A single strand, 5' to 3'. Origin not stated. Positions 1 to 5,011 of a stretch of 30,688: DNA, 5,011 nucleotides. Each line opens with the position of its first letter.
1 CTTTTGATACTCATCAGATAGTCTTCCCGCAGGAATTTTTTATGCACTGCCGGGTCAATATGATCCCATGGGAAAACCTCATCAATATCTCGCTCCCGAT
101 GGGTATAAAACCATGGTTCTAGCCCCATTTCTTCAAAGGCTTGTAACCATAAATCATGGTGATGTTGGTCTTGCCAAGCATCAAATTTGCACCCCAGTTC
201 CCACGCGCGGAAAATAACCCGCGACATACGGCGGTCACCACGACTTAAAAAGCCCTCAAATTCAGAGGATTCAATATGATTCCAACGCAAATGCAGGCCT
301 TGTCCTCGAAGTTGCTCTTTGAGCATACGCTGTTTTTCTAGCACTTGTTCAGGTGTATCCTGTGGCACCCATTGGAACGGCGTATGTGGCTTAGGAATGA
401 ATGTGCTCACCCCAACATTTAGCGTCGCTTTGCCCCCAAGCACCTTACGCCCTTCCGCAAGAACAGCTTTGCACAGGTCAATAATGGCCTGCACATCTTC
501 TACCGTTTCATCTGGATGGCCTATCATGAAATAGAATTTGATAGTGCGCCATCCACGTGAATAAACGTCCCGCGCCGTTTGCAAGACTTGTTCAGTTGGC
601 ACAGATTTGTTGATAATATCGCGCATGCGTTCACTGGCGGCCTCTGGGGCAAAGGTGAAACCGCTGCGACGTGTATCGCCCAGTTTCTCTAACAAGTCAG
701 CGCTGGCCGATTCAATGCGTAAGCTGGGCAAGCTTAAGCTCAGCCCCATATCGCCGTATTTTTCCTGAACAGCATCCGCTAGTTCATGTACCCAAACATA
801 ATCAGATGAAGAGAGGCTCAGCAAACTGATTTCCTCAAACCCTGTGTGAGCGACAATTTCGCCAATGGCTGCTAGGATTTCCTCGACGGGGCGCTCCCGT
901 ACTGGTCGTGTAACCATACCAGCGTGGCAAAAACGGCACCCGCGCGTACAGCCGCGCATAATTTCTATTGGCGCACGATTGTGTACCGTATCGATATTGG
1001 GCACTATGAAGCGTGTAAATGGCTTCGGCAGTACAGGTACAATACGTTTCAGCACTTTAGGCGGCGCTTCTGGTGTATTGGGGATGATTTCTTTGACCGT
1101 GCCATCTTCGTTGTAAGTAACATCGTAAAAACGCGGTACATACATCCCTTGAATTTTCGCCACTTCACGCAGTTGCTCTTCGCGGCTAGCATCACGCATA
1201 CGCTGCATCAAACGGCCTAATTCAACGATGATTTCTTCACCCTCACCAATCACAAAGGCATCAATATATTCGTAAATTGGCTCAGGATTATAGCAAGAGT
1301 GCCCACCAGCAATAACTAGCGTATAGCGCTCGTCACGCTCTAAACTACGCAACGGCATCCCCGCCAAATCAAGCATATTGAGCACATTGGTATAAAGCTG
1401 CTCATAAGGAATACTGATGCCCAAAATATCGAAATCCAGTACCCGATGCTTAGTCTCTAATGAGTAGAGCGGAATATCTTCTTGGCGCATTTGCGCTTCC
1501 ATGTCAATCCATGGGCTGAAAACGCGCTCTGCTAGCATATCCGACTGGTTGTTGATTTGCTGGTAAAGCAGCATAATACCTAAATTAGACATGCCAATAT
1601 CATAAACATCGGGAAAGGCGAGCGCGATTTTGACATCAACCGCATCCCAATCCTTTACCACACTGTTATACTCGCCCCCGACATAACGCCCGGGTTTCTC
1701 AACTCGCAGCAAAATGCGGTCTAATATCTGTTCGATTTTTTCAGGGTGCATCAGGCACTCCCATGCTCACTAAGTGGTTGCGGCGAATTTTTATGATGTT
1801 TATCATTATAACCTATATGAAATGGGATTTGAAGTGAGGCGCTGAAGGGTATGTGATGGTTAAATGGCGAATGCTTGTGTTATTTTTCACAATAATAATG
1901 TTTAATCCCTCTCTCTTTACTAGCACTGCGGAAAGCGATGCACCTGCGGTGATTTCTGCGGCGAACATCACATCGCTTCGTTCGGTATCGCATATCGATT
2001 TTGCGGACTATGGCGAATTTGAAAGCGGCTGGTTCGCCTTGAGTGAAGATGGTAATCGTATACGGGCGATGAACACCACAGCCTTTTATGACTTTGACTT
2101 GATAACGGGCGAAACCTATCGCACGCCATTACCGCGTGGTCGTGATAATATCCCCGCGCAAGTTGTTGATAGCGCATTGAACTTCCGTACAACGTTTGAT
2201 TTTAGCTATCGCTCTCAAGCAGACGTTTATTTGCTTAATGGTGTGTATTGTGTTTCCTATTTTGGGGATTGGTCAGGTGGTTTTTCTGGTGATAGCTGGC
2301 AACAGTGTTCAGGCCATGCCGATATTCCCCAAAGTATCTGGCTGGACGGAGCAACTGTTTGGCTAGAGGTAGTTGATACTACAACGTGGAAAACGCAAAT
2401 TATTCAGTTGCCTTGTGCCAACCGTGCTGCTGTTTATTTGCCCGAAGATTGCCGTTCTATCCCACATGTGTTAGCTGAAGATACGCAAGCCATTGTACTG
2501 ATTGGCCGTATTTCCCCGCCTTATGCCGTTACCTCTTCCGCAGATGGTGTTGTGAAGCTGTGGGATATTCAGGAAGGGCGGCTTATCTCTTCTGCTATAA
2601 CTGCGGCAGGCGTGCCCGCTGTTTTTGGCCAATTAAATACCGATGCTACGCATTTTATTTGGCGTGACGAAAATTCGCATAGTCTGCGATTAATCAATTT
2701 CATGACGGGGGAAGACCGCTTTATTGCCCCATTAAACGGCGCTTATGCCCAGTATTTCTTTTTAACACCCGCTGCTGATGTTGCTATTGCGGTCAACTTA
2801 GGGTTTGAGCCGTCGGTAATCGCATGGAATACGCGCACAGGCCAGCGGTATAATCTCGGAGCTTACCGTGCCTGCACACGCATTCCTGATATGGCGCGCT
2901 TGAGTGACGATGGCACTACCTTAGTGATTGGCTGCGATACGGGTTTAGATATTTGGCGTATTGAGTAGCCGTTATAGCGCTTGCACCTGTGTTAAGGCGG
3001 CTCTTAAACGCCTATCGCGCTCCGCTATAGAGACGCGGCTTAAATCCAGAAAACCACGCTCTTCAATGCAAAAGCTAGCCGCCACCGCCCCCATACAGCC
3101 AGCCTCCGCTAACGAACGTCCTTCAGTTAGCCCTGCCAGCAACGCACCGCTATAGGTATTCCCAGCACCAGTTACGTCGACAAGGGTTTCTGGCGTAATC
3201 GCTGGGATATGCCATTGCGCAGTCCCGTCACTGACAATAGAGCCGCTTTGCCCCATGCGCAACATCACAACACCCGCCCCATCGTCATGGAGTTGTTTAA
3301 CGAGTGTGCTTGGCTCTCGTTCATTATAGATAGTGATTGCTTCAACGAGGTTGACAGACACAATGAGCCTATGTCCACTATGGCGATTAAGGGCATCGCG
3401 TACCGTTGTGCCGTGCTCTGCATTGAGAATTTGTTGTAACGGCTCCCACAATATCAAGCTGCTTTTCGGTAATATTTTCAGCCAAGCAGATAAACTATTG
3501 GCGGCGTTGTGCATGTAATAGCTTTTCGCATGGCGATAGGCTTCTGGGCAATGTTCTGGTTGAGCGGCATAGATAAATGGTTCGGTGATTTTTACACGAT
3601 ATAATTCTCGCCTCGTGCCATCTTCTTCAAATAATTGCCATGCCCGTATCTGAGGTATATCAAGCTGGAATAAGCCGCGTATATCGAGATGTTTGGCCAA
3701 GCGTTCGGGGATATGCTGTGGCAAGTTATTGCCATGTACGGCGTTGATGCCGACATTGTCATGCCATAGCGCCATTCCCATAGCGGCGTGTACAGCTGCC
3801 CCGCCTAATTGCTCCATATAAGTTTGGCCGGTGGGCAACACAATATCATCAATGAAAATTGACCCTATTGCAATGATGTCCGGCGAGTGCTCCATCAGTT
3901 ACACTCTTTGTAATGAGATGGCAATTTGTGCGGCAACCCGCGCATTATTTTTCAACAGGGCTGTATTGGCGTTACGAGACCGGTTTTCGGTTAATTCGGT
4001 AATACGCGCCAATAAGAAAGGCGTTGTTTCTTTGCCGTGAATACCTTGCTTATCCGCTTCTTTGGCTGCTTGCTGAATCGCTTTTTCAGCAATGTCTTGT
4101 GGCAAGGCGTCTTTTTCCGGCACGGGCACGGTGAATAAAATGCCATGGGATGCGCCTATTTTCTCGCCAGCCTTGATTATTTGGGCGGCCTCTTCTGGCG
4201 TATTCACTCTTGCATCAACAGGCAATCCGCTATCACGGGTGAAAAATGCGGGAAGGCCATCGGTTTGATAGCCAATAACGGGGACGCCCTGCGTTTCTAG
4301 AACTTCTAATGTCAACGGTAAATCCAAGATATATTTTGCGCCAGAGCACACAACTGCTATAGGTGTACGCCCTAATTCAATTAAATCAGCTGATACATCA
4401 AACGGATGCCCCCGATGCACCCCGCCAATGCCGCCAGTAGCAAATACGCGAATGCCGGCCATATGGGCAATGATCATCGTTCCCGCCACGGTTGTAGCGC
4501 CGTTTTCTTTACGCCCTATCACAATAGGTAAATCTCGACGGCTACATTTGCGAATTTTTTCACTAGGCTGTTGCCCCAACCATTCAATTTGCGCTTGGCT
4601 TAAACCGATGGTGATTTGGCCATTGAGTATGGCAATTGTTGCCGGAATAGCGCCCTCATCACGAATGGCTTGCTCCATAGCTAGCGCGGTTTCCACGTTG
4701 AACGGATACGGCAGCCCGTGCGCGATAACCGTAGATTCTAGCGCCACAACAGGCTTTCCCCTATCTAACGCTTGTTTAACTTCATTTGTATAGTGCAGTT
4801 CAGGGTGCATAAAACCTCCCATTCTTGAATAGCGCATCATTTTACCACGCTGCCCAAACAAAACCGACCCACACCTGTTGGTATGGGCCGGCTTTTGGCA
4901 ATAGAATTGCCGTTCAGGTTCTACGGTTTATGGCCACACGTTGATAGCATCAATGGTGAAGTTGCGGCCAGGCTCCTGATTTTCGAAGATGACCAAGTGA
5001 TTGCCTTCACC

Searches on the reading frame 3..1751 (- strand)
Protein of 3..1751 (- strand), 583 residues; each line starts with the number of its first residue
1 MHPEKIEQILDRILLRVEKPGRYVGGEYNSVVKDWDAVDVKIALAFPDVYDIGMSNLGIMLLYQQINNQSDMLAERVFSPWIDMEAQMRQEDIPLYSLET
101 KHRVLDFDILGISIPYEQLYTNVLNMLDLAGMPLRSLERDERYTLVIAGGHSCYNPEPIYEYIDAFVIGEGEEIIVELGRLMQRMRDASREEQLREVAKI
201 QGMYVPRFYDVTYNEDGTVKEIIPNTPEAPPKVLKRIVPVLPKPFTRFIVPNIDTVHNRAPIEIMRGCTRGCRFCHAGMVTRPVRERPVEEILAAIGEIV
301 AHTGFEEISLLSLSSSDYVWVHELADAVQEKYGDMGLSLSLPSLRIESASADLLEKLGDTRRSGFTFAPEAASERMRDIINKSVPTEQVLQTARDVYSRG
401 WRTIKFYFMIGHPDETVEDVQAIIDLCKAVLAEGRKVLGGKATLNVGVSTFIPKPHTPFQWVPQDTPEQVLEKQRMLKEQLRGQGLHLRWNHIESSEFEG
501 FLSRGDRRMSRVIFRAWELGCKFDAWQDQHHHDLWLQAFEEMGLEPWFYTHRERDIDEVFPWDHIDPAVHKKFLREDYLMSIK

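Call 6: search_protein_families(library=pfam, proteins=[window:3-1751:-], max_evalue=0.001)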
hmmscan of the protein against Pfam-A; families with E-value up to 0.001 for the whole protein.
window:3-1751:- (583 aa): 3 families
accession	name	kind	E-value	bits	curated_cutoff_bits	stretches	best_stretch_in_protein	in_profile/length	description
PF19864.5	Radical_SAM_N2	-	1.4e-56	190.6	29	1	58-206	1-151/151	Radical SAM proteins, N-terminal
PF04055.27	Radical_SAM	-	7.4e-23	82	29.5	1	262-427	1-166/166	Radical SAM superfamily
PF02310.24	B12-binding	-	0.00012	22.3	32.1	1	98-178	43-120/121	B12 binding domain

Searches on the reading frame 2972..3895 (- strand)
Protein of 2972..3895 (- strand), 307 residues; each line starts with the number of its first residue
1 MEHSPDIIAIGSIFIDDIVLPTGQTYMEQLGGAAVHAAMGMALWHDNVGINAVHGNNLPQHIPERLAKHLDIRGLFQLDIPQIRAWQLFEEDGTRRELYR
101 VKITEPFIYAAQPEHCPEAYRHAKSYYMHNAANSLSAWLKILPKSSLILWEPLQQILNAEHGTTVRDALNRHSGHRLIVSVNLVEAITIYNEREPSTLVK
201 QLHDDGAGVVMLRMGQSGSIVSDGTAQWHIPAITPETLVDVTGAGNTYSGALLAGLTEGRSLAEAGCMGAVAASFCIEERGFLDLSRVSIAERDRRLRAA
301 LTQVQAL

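Call 6: search_protein_families(library=pfam, proteins=[window:2972-3895:-], max_evalue=0.001)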
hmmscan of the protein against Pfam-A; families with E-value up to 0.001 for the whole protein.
window:2972-3895:- (307 aa): 1 family
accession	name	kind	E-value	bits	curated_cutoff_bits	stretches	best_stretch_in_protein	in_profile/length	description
PF00294.29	PfkB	-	5.9e-19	69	25.8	1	165-281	173-294/302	pfkB family carbohydrate kinase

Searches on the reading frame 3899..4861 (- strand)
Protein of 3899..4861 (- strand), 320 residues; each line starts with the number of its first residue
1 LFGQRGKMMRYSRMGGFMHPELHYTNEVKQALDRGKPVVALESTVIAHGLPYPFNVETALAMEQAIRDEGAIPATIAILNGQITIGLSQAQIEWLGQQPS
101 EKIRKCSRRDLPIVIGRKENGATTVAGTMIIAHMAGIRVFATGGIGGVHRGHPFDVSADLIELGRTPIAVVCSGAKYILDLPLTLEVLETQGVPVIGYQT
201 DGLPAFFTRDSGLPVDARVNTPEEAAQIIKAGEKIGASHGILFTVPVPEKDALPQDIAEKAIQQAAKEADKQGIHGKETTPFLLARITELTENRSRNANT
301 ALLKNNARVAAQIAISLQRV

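Call 6: search_protein_families(library=pfam, proteins=[window:3899-4861:-], max_evalue=0.001)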
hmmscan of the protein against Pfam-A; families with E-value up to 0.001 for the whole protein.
window:3899-4861:- (320 aa): 1 family
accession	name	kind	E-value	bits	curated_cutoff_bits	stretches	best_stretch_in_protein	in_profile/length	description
PF04227.17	Indigoidine_A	-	3.5e-129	430.7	25.2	1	27-315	1-290/291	Indigoidine synthase A like protein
